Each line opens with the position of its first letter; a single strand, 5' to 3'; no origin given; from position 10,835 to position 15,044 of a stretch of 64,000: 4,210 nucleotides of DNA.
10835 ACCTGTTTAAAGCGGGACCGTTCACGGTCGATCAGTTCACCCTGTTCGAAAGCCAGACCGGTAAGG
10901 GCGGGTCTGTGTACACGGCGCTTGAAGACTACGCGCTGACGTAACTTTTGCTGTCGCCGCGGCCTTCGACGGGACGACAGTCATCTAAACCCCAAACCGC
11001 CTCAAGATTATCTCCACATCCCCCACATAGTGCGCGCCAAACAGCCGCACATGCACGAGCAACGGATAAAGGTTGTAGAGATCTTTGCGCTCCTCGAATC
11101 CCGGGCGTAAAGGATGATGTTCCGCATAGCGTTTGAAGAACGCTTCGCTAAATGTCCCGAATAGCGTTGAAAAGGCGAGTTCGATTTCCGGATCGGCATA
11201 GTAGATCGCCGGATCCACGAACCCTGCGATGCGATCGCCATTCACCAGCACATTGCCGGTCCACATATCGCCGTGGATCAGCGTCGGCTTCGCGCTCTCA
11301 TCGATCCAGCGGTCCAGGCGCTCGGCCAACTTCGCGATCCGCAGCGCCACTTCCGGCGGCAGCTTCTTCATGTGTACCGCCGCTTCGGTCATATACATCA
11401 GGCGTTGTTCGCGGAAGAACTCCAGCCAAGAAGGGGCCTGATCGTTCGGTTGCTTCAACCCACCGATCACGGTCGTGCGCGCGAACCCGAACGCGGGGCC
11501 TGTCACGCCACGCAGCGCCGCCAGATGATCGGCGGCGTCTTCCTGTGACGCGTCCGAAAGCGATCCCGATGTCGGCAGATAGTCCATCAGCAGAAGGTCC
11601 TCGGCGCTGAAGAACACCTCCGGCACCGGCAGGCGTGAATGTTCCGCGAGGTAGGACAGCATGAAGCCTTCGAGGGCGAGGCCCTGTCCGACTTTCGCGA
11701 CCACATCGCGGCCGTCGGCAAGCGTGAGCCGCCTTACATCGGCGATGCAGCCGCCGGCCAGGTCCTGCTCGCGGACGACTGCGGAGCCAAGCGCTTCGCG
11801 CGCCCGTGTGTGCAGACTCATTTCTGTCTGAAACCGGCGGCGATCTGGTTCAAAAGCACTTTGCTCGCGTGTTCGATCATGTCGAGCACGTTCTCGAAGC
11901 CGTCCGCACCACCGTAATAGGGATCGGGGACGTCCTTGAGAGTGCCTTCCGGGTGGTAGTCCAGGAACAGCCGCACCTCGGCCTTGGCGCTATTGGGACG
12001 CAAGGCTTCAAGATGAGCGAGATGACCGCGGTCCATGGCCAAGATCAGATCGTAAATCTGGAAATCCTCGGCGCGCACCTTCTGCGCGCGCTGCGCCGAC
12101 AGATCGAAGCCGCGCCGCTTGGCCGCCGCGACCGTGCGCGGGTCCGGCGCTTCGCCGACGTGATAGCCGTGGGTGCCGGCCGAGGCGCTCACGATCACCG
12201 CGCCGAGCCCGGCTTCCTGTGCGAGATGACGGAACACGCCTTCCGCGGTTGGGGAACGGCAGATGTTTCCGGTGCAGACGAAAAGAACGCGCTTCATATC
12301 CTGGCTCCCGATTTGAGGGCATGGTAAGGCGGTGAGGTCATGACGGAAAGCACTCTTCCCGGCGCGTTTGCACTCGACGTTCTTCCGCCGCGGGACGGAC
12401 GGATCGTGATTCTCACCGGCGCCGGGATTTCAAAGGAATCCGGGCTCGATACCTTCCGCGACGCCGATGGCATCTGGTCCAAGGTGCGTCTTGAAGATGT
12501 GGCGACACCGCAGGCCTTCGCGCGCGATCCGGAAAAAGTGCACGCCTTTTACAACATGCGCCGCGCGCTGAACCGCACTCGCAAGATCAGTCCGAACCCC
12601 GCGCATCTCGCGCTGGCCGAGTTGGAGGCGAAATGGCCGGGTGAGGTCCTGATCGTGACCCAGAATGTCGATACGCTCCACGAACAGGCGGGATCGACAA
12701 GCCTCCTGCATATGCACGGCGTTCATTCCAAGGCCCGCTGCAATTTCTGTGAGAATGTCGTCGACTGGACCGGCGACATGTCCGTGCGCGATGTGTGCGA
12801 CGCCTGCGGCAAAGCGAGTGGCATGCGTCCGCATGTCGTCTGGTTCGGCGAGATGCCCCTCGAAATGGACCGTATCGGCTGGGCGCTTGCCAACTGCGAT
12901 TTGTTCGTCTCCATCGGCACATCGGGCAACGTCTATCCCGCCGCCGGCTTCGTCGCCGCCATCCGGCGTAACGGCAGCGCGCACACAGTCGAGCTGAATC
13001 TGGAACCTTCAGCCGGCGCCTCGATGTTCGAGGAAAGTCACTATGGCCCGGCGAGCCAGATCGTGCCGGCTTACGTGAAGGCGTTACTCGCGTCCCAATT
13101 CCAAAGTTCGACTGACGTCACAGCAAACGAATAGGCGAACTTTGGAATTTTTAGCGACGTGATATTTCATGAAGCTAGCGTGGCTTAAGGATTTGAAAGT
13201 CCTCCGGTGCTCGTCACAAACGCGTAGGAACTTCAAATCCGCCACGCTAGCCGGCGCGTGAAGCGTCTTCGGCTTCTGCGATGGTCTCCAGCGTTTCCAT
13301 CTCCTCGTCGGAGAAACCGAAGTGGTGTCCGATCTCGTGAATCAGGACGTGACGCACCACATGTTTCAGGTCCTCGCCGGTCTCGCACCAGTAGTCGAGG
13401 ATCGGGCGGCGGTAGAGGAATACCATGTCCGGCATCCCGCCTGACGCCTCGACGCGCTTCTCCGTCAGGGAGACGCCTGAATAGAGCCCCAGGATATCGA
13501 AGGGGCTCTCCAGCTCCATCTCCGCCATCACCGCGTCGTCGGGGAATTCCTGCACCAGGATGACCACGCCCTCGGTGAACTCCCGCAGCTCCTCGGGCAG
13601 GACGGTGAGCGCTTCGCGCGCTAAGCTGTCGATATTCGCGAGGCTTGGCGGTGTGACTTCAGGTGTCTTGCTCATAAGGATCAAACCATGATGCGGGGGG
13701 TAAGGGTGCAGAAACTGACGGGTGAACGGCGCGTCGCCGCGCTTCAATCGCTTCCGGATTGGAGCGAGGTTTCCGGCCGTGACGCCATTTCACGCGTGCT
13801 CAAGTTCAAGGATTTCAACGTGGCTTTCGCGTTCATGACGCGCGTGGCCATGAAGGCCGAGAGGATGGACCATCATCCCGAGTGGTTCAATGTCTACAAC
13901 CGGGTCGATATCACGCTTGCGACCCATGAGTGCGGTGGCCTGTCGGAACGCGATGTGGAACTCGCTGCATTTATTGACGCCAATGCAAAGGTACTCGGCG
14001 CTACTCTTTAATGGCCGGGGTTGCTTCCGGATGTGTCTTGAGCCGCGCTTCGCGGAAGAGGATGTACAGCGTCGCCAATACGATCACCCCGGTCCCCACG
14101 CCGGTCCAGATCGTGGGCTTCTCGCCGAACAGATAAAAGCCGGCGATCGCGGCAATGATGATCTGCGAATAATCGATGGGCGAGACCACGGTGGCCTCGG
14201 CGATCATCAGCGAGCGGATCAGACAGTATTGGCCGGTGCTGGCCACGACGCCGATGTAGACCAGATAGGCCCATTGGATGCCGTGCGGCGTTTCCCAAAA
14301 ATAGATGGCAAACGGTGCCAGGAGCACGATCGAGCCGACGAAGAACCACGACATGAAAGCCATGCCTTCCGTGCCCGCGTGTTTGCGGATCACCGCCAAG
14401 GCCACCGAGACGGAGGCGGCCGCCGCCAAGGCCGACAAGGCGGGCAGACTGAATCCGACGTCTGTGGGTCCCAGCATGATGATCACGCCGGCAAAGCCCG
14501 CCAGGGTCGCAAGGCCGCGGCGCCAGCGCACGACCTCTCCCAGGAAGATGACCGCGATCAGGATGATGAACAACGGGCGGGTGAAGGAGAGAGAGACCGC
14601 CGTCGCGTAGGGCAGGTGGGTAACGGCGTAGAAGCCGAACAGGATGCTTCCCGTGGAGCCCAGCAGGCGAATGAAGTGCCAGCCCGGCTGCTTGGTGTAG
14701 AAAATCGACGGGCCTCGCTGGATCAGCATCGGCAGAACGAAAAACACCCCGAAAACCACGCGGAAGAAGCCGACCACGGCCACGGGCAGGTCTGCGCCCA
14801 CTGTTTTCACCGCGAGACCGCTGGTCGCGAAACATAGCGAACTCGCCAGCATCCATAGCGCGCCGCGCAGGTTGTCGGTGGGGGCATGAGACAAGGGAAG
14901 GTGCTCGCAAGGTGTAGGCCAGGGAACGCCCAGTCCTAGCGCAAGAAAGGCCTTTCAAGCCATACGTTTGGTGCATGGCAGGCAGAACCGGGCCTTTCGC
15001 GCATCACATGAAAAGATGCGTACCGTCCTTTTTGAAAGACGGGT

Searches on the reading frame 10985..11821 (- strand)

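Call 69: search_protein_families(library=pfam, proteins=[window:10985-11821:-], max_evalue=0.0001)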
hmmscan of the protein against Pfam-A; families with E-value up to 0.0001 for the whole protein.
window:10985-11821:- (278 aa): 2 families
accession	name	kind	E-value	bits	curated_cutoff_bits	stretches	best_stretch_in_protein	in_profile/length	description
PF03881.20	Fructosamin_kin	-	3.3e-51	174.7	22.4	1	13-274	15-283/288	Fructosamine kinase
PF01636.29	APH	-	4.2e-13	50.1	23.2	1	22-234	6-227/239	Phosphotransferase enzyme family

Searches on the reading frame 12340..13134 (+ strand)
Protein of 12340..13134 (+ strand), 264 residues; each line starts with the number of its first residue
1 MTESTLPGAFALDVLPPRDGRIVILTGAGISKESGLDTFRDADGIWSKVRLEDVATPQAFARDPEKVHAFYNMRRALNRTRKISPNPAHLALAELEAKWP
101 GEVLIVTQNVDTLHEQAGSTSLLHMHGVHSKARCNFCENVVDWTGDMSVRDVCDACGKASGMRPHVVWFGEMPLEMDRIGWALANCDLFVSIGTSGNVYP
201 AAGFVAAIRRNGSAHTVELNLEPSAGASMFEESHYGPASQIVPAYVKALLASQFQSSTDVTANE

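Call 69: search_protein_families(library=pfam, proteins=[window:12340-13134:+], max_evalue=0.0001)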
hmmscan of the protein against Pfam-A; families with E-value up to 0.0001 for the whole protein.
window:12340-13134:+ (264 aa): 1 family
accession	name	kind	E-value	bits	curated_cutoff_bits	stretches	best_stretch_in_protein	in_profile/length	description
PF02146.23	SIR2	-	3e-45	154.8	24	1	27-200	1-180/180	Sir2 family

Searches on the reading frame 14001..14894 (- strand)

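Call 69: search_protein_families(library=pfam, proteins=[window:14001-14894:-], max_evalue=0.0001)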
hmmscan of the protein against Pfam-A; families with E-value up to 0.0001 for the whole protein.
window:14001-14894:- (297 aa): 1 family
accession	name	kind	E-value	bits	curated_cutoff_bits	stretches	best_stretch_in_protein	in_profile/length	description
PF00892.27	EamA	-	1.1e-29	103.9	28.2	2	10-141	2-134/135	EamA-like transporter family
